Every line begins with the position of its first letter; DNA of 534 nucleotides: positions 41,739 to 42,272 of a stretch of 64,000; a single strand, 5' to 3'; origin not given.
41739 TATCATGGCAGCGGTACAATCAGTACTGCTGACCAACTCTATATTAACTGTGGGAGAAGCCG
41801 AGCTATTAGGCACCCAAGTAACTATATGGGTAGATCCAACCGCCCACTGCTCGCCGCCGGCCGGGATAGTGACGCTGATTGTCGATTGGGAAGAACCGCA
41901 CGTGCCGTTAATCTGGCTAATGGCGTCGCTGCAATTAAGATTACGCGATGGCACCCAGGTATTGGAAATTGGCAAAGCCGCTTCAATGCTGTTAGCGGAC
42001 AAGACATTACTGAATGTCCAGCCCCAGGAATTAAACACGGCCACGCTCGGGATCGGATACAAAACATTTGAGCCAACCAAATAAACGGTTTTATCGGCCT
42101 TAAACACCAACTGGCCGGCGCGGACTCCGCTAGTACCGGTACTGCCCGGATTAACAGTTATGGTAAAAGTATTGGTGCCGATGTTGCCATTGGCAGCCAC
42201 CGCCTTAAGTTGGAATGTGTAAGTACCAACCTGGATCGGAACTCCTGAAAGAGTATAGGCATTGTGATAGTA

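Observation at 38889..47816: Two paralogous giant surface proteins sharing a novel ~75-aa two-cysteine repeat, next to a PilB/GspE ATPase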

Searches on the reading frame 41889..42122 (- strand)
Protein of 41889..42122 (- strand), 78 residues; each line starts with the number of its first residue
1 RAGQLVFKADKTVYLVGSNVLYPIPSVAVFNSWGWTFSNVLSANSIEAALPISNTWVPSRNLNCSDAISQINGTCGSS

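Call 7: search_protein_families(library=pfam, alignment_id=A1, max_evalue=10)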
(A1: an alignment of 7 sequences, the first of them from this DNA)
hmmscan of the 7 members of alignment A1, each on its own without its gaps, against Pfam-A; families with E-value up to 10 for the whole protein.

A. member 1, seq(78 aa): 0 families

B. families by the number of members that match (of 7 scanned): 1 family
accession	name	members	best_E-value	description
PF02354.21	Latrophilin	1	0.072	Latrophilin Cytoplasmic C-terminal region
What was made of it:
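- On Any Pfam-A / NCBIfam family (for the repeat itself): The 7 copies at E<=10: one chance hit (call 7).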

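Call 9: search_solved_structures(query=A1, max_evalue=10)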
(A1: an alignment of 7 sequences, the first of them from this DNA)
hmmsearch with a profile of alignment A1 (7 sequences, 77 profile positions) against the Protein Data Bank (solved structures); distinct sequences matched with E-value up to 10: 0.

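Call 10: find_homologous_proteins(query=A1, max_evalue=0.001)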
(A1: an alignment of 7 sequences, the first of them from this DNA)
Query A1 (7 sequences): 416 candidates shared short words with the query, none scored E <= 0.001.

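Call 20: predict_structure(alignment_id=A1)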
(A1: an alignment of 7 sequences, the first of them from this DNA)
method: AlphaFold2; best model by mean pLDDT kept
length: 78 residues; sequences in the alignment: 7
mean_pLDDT: 93.0   pTM: 0.80
mean pLDDT of the five models: 93.0, 92.5, 92.4, 90.0, 87.4
residues with pLDDT >= 90: 68; 70-90: 7; 50-70: 2; < 50: 1
segments of 3 or more residues with pLDDT < 50: none
pLDDT, mean of each block of 10 residues (from residue 1): 92 95 97 95 95 96 92 79
secondary structure, 60 per line:
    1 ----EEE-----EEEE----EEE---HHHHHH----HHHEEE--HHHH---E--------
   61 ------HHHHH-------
elements in order: E5-7 E13-16 E21-23 H27-32 E40-42 H45-48 H67-71
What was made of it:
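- On EccB repeat / PlyCB-like fold: DSSP secondary-structure assignment on the AlphaFold model gives strands at 5-7, 13-16, 21-23 and 40-42 and helices at 27-32 and 45-48 (call 20).
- AlphaFold gives pLDDT 93 with strands at 5-7, 13-16, 21-23 and 40-42 and helices at 27-32 and 45-48 (call 20).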

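Call 22: search_protein_representatives(alignment_id=A1)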
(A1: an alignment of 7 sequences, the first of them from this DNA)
Query: 7 sequences, 77 profile positions. Proteins with E-value up to 0.001 (for the whole library): 1090; up to 1e-10: 584; up to 1e-30: 44. The best 150 are listed.
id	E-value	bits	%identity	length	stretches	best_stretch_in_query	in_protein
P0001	5.2e-150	504.0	-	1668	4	1-76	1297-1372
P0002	8.2e-145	487.4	-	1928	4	1-76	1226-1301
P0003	1.1e-137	464.6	-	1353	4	1-75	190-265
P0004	6.4e-135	455.7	-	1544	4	1-76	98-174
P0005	3.4e-130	440.5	-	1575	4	1-77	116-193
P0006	7.1e-126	426.7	-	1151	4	1-75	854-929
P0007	4.1e-103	353.8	-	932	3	1-76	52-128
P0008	5.2e-102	350.2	-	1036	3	1-76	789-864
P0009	4.0e-100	344.2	-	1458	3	1-76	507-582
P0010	4.0e-98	337.8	-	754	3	1-76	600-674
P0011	2.7e-96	331.9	-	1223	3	1-76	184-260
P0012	1.1e-92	320.3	-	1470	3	1-76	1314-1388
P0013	2.5e-92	319.2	-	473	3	1-75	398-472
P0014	1.7e-88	306.9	-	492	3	6-76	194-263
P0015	7.3e-84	292.1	-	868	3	1-76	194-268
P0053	6.0e-25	103.3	-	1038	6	6-40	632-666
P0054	1.8e-24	101.8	-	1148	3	3-63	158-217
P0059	7.0e-24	99.9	-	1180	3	3-71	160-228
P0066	3.2e-23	97.8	-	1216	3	4-64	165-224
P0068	7.8e-23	96.6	-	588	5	1-51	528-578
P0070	1.0e-22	96.2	-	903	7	1-55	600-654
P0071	1.0e-22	96.1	-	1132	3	4-75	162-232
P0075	2.7e-22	94.8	-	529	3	3-62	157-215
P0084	2.1e-21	92.0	-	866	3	8-57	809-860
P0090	5.4e-21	90.7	-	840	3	9-56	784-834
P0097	9.0e-21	89.9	-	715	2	4-59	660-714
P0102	1.4e-20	89.4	-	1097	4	3-58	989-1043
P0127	8.7e-20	86.8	-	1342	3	8-59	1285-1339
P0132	1.3e-19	86.2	-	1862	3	9-58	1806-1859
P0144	2.6e-19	85.3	-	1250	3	6-59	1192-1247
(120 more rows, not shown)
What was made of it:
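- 1090 representatives reach E<=1e-3 and 584 reach E<=1e-10 (call 22).
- Tried and rejected: The exhaustive HMM search was needed (call 22).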

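Call 26: search_protein_families(library=pfam, proteins=[P0002, P0003, P0004, P0054, P0059, P0070, P0084, P0053], max_evalue=0.01)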
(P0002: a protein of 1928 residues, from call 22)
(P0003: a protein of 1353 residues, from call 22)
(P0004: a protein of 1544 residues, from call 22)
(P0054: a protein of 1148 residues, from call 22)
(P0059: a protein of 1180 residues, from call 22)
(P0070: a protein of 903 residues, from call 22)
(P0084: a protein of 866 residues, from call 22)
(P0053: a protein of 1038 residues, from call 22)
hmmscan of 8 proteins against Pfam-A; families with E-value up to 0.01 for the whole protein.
P0002 (1928 aa): 6 families
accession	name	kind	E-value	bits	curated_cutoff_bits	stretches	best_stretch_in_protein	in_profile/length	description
PF10342.15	Kre9_KNH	-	4.2e-08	34.3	24.6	2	794-862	1-76/94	Kre9/KNH-like N-terminal Ig-like domain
PF05345.18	He_PIG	-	4.7e-08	33.8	24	1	481-576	8-96/96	Putative Ig domain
PF18911.6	PKD_4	-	2.6e-05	24.6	27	1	1332-1397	27-84/85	PKD domain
PF00801.26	PKD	-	0.00015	22.1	23.5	1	1330-1391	24-74/80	PKD domain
PF07495.19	Y_Y_Y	-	0.0028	18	26.6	0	541-575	27-62/65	Y_Y_Y domain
PF14610.12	Psg1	-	0.0088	16.3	30.1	0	669-741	29-102/186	Ykl077w/Psg1 (Pma1 Stabilization in Golgi)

P0003 (1353 aa): 7 families
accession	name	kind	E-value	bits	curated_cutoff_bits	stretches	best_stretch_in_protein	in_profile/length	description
PF18911.6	PKD_4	-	2.2e-09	37.7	27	1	275-358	8-85/85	PKD domain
PF00801.26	PKD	-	9.7e-06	25.9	23.5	1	326-355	49-78/80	PKD domain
PF05345.18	He_PIG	-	0.00021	22.1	24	1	489-587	9-96/96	Putative Ig domain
PF16403.11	Bact_surface_Ig-like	-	0.00025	21.5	27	0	331-358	44-71/71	Bacterial surface protein, Ig-like domain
PF19077.6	Big_13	-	0.00073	20.4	27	1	332-358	73-100/102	Bacterial Ig-like domain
PF10342.15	Kre9_KNH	-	0.0011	20.1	24.6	1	796-868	1-64/94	Kre9/KNH-like N-terminal Ig-like domain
PF02494.22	HYR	-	0.0028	18.4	21.7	0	334-358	57-81/81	HYR domain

P0004 (1544 aa): 4 families
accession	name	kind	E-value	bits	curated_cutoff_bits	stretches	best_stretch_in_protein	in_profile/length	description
PF18911.6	PKD_4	-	1.1e-09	38.6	27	1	279-359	10-84/85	PKD domain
PF00801.26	PKD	-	4e-05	24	23.5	1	280-355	8-76/80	PKD domain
PF10342.15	Kre9_KNH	-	5.3e-05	24.3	24.6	1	1196-1262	1-74/94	Kre9/KNH-like N-terminal Ig-like domain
PF02494.22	HYR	-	0.00043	21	21.7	0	335-360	56-81/81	HYR domain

P0054 (1148 aa): 0 families

P0059 (1180 aa): 0 families

P0070 (903 aa): 1 family
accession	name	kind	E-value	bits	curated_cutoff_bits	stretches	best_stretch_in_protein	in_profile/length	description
PF08486.15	SpoIID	-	1.9e-11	44.9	23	1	197-288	8-97/97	Stage II sporulation protein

P0084 (866 aa): 9 families
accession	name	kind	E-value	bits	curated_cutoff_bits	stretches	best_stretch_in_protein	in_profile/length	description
PF00041.27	fn3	-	2.8e-15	56.7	25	2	475-554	3-83/84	Fibronectin type III domain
PF18370.7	RGI_lyase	-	1.3e-06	29.1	27.8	0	481-538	13-70/86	Rhamnogalacturonan I lyases beta-sheet domain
PF25523.1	Ig_RIMBP2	-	4e-05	24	27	0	565-615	3-61/105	RIMBP2-like, immunoglobulin-like domain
PF08669.17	GCV_T_C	-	6.9e-05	23.1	25.9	0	501-524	16-39/80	Glycine cleavage T-protein C-terminal barrel domain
PF25788.1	Ig_Rha78A_N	-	0.0006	20.5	27.4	0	617-649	69-101/105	Rha78A-like, N-terminal immunoglobulin domain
PF19077.6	Big_13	-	0.0024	18.7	27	0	624-647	76-100/102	Bacterial Ig-like domain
PF12245.14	Big_3_2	-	0.0027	18.3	23.3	0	607-642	74-115/122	Bacterial Ig-like domain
PF06486.16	DUF1093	-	0.0058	17.7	26.3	0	622-639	29-46/81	Protein of unknown function (DUF1093)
PF17957.7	Big_7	-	0.0071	17.4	24.1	1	483-522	14-53/70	Bacterial Ig domain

P0053 (1038 aa): 2 families
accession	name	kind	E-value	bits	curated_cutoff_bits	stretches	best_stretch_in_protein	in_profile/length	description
PF01510.30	Amidase_2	-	1.9e-12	48.1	26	1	223-377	4-131/131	N-acetylmuramoyl-L-alanine amidase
PF08486.15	SpoIID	-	1.2e-10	42.4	23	1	840-934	3-95/97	Stage II sporulation protein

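Call 27: fold_search(model_id=the predicted structure, library=pdb)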
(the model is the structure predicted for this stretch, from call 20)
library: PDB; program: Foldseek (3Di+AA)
matches with E <= 10: 73; with E <= 0.001: 0
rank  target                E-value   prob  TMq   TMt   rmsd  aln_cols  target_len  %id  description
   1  7nps_B1               5.1e-01  0.35  0.44  0.11   6.8        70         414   18  Structure of the periplasmic assembly from the ESX-5 inner membrane complex, C1 model (released 2021-05-26)
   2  4kk7                  5.8e-01  0.25  0.43  0.12   6.0        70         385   14  Structure of EccB1 from the type VII (ESX-1) secretion system of Mycobacterium tuberculosis. (released 2013-06-19)
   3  7np7_B1               6.2e-01  0.35  0.46  0.10   6.6        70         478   18  Structure of an intact ESX-5 inner membrane complex, Composite C1 model (released 2021-06-02)
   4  3x3m                  1.0e+00  0.35  0.45  0.11   3.8        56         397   20  Crystal structure of EccB1 of Mycobacterium tuberculosis in spacegroup P212121 (released 2015-12-09)
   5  3x3n                  1.1e+00  0.33  0.44  0.11   3.7        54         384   22  Crystal structure of EccB1 of Mycobacterium tuberculosis in spacegroup P21 (released 2015-12-09)
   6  5eup                  1.6e+00  0.07  0.25  0.18   9.8        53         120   13  Structure of the Drosophila melanogaster CP190 BTB domain (released 2015-12-23)
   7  5cyu                  2.0e+00  0.14  0.44  0.13   6.6        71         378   18  Structure of the soluble domain of EccB1 from the Mycobacterium smegmatis ESX-1 secretion system. (released 2015-08-12)
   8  7nps_B4               2.1e+00  0.16  0.44  0.11   5.7        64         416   19  Structure of the periplasmic assembly from the ESX-5 inner membrane complex, C1 model (released 2021-05-26)
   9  7np7_B4               2.3e+00  0.20  0.43  0.09   3.5        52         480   19  Structure of an intact ESX-5 inner membrane complex, Composite C1 model (released 2021-06-02)
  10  6er1                  2.4e+00  0.02  0.18  0.15  11.3        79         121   13  Crystal structure of BTB-domain of CP190 from D.melanogaster at high resolution (released 2018-08-29)
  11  3do9_B                2.4e+00  0.02  0.24  0.13  13.5        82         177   13  Crystal structure of protein ba1542 from bacillus anthracis str.ames (released 2008-09-02)
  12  5ebd                  3.4e+00  0.11  0.46  0.13   5.6        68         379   16  Crystal structure of EccB1 of Mycobacterium tuberculosis in spacegroup P21 (state IV) (released 2016-02-17)
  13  8qsj_m                3.6e+00  0.07  0.21  0.42   6.9        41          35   15  Human mitoribosomal large subunit assembly intermediate 2 with GTPBP7 (released 2023-12-13)
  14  3zkj_B                3.6e+00  0.04  0.22  0.21   8.1        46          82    9  Crystal Structure of Ankyrin Repeat and Socs Box-Containing Protein 9 (Asb9) in Complex with Elonginb and Elonginc (released 2013-01-30)
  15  4par_B                4.1e+00  0.03  0.19  0.06   4.0        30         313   13  The 5-Hydroxymethylcytosine-Specific Restriction Enzyme AbaSI in a Complex with Product-like DNA (released 2014-06-25)
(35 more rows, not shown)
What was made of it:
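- On EccB repeat / PlyCB-like fold: EccB1 and EccB5 are the top Foldseek hits, but with E 0.5-1.1 and TM(query) 0.43-0.46 (call 27).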

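Call 32: fold_search(model_id=the predicted structure, library=viral)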
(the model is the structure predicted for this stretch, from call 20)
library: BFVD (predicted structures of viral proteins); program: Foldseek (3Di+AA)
matches with E <= 10: 94; with E <= 0.001: 0
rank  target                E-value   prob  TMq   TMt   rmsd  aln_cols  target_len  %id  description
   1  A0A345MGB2            2.0e-03  1.00  0.60  0.47   3.2        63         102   27  Uncharacterized protein [Streptomyces phage LukeCage]
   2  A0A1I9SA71            1.3e-02  1.00  0.58  0.41   2.3        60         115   25  Uncharacterized protein [Rhodococcus phage Weasels2]
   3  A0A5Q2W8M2            4.8e-02  0.98  0.61  0.12   4.8        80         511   12  (no name in the UniProt tables at hand)
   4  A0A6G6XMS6            3.7e-01  0.84  0.57  0.16   2.5        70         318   14  (no name in the UniProt tables at hand)
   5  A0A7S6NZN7            4.2e-01  0.38  0.41  0.07   4.1        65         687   25  (no name in the UniProt tables at hand)
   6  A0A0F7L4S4            1.0e+00  0.54  0.57  0.16   3.6        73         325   14  Uncharacterized protein [uncultured marine virus]
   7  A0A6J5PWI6            1.1e+00  0.38  0.53  0.39   3.9        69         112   13  Uncharacterized protein [uncultured Caudovirales phage]
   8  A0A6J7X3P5            1.3e+00  0.10  0.22  0.17   6.4        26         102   31  Uncharacterized protein [uncultured Caudovirales phage]
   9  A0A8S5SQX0            1.4e+00  0.23  0.41  0.17   2.7        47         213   19  Lysozyme [Siphoviridae sp. ctJyX12]
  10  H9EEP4                1.9e+00  0.11  0.35  0.15   5.6        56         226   12  Lysin [Lactococcus phage ASCC365]
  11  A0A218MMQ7            2.0e+00  0.13  0.42  0.06   6.4        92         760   13  Uncharacterized protein [uncultured virus]
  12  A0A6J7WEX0            2.3e+00  0.13  0.41  0.18   4.5        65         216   12  CHAP domain containing protein [uncultured Caudovirales phage]
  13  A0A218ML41            2.4e+00  0.18  0.52  0.25   4.9        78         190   15  Uncharacterized protein [uncultured virus]
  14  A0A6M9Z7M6            2.6e+00  0.08  0.34  0.11   7.2        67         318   12  (no name in the UniProt tables at hand)
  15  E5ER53                2.6e+00  0.01  0.19  0.17  10.9        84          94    7  (no name in the UniProt tables at hand)
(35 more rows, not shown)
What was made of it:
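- Tried and rejected: BFVD gave small uncharacterised actinophage proteins (best E 2e-3; call 32).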

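Call 34: find_related_loci(query=A1, collection=genome_contigs, flank=6000)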
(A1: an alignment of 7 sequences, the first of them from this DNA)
Query A1 (78 aa) in genome_contigs; peptide patterns used: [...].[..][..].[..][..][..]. (x = any residue, [..] = any of these).
144 stretches matched a pattern; 16 encode a relative of the query (tblastn E <= 1e-3); 15 distinct loci.
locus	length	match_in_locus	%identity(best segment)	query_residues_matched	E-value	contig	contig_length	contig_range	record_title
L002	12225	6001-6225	85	1-75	4e-41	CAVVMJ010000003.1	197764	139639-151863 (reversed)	MAG: uncultured bacterium isolate MFD03726.bin.1.241 genome assembly, contig: contig_30050, whole genome shotgun sequenc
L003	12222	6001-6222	63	1-75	6e-25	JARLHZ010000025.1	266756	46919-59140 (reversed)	MAG: Candidatus Doudnabacteria bacterium isolate MAG_CO250 MetaCoAG_Bin_250_Oxic_k141_1086135, whole genome shotgun sequ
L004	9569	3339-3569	53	1-78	9e-23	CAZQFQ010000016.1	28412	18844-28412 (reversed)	MAG TPA_asm: uncultured Candidatus Saccharibacteria bacterium isolate binchicken_co3_512 genome assembly, contig: NODE_5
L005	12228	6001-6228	54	1-78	2e-21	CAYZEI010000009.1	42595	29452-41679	MAG TPA_asm: uncultured Candidatus Saccharibacteria bacterium isolate SRP278252_co1_767 genome assembly, contig: NODE_12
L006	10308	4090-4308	53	1-75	9e-21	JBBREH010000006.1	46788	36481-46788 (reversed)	MAG: Candidatus Doudnabacteria bacterium isolate Co_metawrap_2493 Cmw_2493_k141_1852090_length_46788_cov_29.9950, whole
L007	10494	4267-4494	56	1-78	2e-20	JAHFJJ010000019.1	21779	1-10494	MAG: Candidatus Doudnabacteria bacterium isolate nzgw383 NODE_2606_length_21780_cov_4.383582, whole genome shotgun seque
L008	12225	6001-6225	48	1-77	2e-19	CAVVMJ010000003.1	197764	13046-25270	MAG: uncultured bacterium isolate MFD03726.bin.1.241 genome assembly, contig: contig_30050, whole genome shotgun sequenc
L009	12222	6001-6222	53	1-76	2e-19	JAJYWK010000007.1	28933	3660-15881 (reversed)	MAG: bacterium isolate FK3.bin112 NODE_3094_length_28933_cov_3.032111, whole genome shotgun sequence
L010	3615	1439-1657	52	1-75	6e-19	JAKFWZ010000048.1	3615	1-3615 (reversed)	MAG: Candidatus Daviesbacteria bacterium isolate ND2_Bin_11 ND2_0004334, whole genome shotgun sequence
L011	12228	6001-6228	49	1-78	3e-16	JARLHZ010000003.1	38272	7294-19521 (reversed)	MAG: Candidatus Doudnabacteria bacterium isolate MAG_CO250 MetaCoAG_Bin_250_Oxic_k141_355165, whole genome shotgun seque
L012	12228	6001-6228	44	1-78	5e-15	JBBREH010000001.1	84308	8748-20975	MAG: Candidatus Doudnabacteria bacterium isolate Co_metawrap_2493 Cmw_2493_k141_8070726_length_84308_cov_24.9989, whole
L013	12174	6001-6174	45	1-60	3e-10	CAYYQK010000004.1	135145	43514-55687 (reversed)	MAG TPA_asm: uncultured Candidatus Saccharibacteria bacterium isolate binchicken_co326_164 genome assembly, contig: NODE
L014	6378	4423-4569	50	1-50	2e-9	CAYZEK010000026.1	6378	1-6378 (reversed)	MAG TPA_asm: uncultured Candidatus Saccharibacteria bacterium isolate binchicken_co245_329 genome assembly, contig: NODE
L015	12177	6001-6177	39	1-61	8e-9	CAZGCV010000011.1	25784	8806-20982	MAG TPA_asm: uncultured Candidatus Saccharibacteria bacterium isolate SRP344714_co1_292 genome assembly, contig: NODE_37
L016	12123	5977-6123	41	1-50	9e-7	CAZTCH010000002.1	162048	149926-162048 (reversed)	MAG TPA_asm: uncultured Candidatus Saccharibacteria bacterium isolate SRP286056_co1_73 genome assembly, contig: NODE_54_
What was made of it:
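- The 2-Cys form was found only in CPR MAGs (call 34).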

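Call 42: search_protein_families(library=pfam, alignment_id=A4, max_evalue=0.001)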
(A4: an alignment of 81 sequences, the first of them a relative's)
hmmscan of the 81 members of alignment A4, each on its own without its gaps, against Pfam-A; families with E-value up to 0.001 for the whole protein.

A. member 1, P0007 (932 aa): 3 families
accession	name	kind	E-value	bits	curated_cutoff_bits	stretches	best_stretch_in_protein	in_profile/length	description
PF18911.6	PKD_4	-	3.5e-09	37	27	1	307-393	3-85/85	PKD domain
PF00801.26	PKD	-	2.5e-06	27.8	23.5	0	323-393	16-80/80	PKD domain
PF05345.18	He_PIG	-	6e-05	23.8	24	1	737-826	7-96/96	Putative Ig domain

B. families by the number of members that match (of 81 scanned): 48 families (the first 25 are shown)
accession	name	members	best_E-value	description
PF00801.26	PKD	8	3.8e-11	PKD domain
PF10342.15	Kre9_KNH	8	9.8e-09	Kre9/KNH-like N-terminal Ig-like domain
PF01833.30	TIG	7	3.4e-17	IPT/TIG domain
PF18911.6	PKD_4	7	3.9e-14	PKD domain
PF00041.27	fn3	5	2.8e-15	Fibronectin type III domain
PF05345.18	He_PIG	5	7.3e-11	Putative Ig domain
PF19077.6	Big_13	4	4.1e-08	Bacterial Ig-like domain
PF00404.24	Dockerin_1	3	1.2e-34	Dockerin type I domain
PF16656.11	Pur_ac_phosph_N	3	4e-10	Purple acid Phosphatase, N-terminal domain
PF13620.12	CarboxypepD_reg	3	4.3e-09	Carboxypeptidase regulatory-like domain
PF17957.7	Big_7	2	1.5e-37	Bacterial Ig domain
PF13365.12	Trypsin_2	2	8.8e-16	Trypsin-like peptidase domain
PF13499.12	EF-hand_7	2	1.1e-09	EF-hand domain pair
PF25059.1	FN3_DSCAM-DSCAML_C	2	0.00019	DSCAM/DSCAML C-terminal Fn3-like domain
PF07553.16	Lipoprotein_Ltp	1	8.2e-21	Host cell surface-exposed lipoprotein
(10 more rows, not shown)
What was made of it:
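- Partner domains are PKD, TIG, fn3, He_PIG, Kre9_KNH, dockerin and Trypsin_2 (call 42). Peptidoglycan hydrolases are a small minority of the partner domains (1 of 81 in call 42, plus P0053). The module is attached to many unrelated payloads, including hydrolases (calls 26, 42).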

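Call 51: search_solved_structures(query=A5, max_evalue=10, show_alignments=3)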
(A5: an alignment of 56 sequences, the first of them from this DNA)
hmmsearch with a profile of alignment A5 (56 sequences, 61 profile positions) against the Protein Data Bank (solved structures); distinct sequences matched with E-value up to 10: 12.
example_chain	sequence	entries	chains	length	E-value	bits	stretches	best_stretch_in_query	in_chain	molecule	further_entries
4kk7_A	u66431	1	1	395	0.044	16.8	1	12-36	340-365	ESX-1 secretion system protein eccB1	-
3x3m_A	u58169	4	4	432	0.05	16.6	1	12-36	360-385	ESX-1 secretion system protein EccB1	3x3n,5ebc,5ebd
1zov_A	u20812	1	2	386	0.26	14.3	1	26-48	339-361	Monomeric sarcosine oxidase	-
7vhv_D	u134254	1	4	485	0.89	12.6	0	22-39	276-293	D-alanine--D-alanyl carrier protein ligase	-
2f4l_A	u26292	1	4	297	0.95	12.5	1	10-34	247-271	acetamidase, putative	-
8ahx_C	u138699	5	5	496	1.1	12.2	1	2-22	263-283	Ion-translocating oxidoreductase complex subunit C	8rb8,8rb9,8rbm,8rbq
3ww8_A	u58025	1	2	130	1.6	11.8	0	1-15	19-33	Pizza3 protein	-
8vyd_A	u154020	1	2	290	1.7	11.7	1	8-21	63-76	SAM-dependent methyltransferase, UPF0020 family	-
6qsd_A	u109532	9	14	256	4.1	10.5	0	1-15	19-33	Pizza6S | Pizza6-S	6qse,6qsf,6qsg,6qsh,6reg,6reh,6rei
6f0t_A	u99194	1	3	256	4.6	10.3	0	1-15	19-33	Pizza6-SFW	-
6rej_A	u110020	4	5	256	4.9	10.2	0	1-15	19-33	Pizza6-SH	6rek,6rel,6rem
6ren_A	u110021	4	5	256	5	10.2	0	1-15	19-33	3fPizza6-SH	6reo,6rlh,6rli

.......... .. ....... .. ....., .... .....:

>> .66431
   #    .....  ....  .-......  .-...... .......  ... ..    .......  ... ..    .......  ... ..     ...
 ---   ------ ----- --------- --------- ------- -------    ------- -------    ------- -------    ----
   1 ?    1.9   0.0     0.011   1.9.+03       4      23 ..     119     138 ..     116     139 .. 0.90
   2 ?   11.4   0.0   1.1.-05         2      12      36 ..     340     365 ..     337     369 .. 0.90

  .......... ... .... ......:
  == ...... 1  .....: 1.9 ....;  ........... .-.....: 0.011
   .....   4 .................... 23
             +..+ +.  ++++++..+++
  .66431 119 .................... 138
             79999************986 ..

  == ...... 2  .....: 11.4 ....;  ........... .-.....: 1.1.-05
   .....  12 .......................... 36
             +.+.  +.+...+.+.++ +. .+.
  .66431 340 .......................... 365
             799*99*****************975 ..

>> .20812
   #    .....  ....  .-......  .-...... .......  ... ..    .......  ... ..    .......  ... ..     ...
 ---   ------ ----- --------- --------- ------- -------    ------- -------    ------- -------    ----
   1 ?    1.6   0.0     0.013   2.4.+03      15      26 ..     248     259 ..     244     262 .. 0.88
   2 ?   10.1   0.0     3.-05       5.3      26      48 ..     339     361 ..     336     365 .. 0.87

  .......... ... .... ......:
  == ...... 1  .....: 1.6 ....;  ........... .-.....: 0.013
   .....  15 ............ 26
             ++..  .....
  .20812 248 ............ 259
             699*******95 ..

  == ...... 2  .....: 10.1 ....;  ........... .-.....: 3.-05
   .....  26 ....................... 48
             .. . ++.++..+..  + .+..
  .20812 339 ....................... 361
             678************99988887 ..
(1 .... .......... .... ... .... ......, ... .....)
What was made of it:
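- On EccB repeat / PlyCB-like fold: Profile against PDB sequences: EccB1 is top at E 0.044 (call 51).
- Closest known: EccB repeat domains R1-R4 of mycobacterial type VII secretion. Same: A shared core motif: hydrophobic strand, G-x-r/h-x-hydrophobic, then ...lG... (call 51). EccB is the top hit by both structure and profile (calls 27, 51).
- EccB is the top hit in Foldseek/PDB (call 27) and in a profile search of PDB sequences (E 0.044, call 51).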

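Call 52: search_protein_families(library=pfam, alignment_id=A5, max_evalue=10)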
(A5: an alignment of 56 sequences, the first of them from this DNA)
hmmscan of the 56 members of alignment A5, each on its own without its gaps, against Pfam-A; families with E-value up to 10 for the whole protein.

A. member 1, seq(63 aa): 0 families

B. families by the number of members that match (of 56 scanned): 12 families
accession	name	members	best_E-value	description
PF23755.1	Ig-like_IP5PC_F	1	0.036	IP5P C-F Ig-like domain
PF13142.11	DUF3960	1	0.041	Domain of unknown function (DUF3960)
PF00217.24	ATP-gua_Ptrans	1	0.05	ATP:guanido phosphotransferase, C-terminal catalytic domain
PF05108.18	T7SS_ESX1_EccB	1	0.055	Type VII secretion system ESX-1, transport TM domain B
PF12378.14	P1_N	1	0.072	Mycoplasma adhesin P1, N-terminal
PF21540.3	Choline_bind_4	1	0.085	Choline-binding repeat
PF01278.26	Omptin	1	0.092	Omptin family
PF03170.19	BcsB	1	0.13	Bacterial cellulose synthase subunit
PF08533.16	Glyco_hydro_42C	1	0.13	Beta-galactosidase C-terminal domain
PF04911.17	ATP-synt_J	1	0.14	ATP synthase j chain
PF14377.11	UBM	1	0.17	Ubiquitin binding region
PF03184.25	DDE_1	1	0.25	DDE superfamily endonuclease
